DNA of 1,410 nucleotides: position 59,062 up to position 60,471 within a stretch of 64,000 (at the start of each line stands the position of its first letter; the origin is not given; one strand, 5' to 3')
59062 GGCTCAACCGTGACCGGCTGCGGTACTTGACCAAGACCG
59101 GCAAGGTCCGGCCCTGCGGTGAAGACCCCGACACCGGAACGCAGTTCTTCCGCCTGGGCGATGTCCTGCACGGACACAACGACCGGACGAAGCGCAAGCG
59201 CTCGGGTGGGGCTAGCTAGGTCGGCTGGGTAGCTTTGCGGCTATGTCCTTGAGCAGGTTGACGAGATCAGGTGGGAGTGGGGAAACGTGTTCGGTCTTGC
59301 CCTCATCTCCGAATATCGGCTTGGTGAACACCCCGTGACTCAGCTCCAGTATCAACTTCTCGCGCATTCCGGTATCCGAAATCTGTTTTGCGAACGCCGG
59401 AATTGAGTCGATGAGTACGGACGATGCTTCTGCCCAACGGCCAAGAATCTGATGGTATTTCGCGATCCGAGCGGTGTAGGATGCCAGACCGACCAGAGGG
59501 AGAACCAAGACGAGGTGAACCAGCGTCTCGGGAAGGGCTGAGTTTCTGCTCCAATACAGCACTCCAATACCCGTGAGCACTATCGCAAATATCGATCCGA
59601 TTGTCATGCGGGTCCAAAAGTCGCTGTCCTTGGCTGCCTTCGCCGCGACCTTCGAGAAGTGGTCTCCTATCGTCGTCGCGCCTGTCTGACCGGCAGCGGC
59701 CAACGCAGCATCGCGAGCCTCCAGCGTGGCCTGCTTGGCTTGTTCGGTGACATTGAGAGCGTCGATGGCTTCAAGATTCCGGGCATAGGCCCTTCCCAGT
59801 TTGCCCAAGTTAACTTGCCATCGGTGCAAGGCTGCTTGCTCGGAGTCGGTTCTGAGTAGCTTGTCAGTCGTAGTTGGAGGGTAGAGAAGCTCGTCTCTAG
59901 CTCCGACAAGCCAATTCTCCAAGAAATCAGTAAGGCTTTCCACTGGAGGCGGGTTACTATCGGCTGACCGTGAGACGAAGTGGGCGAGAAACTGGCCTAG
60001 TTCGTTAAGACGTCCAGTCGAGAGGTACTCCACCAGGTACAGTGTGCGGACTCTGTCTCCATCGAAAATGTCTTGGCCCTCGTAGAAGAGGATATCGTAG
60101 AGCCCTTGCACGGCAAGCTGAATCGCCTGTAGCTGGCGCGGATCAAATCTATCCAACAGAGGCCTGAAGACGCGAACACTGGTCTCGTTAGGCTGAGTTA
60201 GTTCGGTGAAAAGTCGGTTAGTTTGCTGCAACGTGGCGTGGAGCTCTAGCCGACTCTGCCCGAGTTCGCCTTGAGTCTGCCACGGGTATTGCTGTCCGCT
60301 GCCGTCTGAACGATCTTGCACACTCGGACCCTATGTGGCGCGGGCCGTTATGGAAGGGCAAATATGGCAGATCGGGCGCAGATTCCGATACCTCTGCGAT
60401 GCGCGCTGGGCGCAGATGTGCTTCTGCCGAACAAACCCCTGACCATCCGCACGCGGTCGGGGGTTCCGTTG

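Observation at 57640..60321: A ~462-aa gene split by a C5 homopolymer frameshift, preceded by a 43% GC promoter-like block and convergent with a membrane protein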

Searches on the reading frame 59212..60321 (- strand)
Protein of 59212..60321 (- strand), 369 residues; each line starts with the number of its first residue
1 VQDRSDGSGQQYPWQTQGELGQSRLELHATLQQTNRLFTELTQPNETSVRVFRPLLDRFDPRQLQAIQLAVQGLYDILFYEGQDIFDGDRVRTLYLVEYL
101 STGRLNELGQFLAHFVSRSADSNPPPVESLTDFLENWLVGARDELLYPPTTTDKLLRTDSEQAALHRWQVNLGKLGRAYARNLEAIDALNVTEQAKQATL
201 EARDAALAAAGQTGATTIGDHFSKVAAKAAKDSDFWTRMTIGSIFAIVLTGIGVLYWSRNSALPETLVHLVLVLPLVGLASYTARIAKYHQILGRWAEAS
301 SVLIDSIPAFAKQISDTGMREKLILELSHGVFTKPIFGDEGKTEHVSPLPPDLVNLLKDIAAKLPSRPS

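Call 7: search_protein_families(library=pfam, proteins=[window:59212-60321:-], max_evalue=1)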
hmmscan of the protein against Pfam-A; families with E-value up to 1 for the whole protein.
window:59212-60321:- (369 aa): 1 family
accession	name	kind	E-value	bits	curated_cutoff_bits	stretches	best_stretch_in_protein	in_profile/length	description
PF22502.1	SEN2-like_N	-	0.17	12.6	26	0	83-108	15-40/69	tRNA-intron endonuclease SEN2-like, N-terminal domain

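Call 8: search_protein_families(library=phrogs, proteins=[window:59212-60321:-], max_evalue=1)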
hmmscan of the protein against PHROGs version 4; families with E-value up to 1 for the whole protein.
window:59212-60321:- (369 aa): 1 family
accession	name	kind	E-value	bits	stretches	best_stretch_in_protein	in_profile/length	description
phrog_31433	-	unknown function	0.45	11.8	0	153-212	6-64/84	-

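Call 9: search_protein_families(library=ncbifam, proteins=[window:59212-60321:-], max_evalue=1)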
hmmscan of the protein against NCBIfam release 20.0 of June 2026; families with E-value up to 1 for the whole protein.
window:59212-60321:- (369 aa): 1 family
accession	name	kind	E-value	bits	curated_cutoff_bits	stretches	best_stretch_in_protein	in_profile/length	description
NF040608.1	division_SteA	equivalog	0.075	11.9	150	1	180-296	242-364/369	putative cytokinetic ring protein SteA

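Call 49: search_protein_families(library=padloc, proteins=[window:59212-60321:-], max_evalue=0.01)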
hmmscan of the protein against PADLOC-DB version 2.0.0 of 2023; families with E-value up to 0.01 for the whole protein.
window:59212-60321:- (369 aa): 0 families

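Call 58: find_homologous_proteins(query=window:59212-60321:-)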
Query window:59212-60321:- (369 aa): 4 proteins with E <= 0.001 among 8000 candidates.
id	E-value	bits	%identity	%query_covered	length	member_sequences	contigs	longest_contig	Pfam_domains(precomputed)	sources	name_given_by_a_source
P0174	4.8e-203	692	100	85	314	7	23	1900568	-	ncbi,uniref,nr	ncbi:hypothetical protein [Mycobacteroides abscessus]|uniref:hypothetical protein n=1 Tax=Mycobacter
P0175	1.2e-121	424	57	97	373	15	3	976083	-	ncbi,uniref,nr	ncbi:hypothetical protein [Mycobacteroides abscessus]|uniref:hypothetical protein n=1 Tax=Mycobacter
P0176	4.1e-115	403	57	91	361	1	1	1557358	-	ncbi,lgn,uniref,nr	ncbi:hypothetical protein [Mycobacteroides chelonae]|uniref:hypothetical protein n=1 Tax=Mycobactero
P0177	3.0e-113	397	55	94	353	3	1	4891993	-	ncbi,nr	ncbi:hypothetical protein BAB74_05080 [Mycobacteroides abscessus]|nr:hypothetical protein BAB74_0508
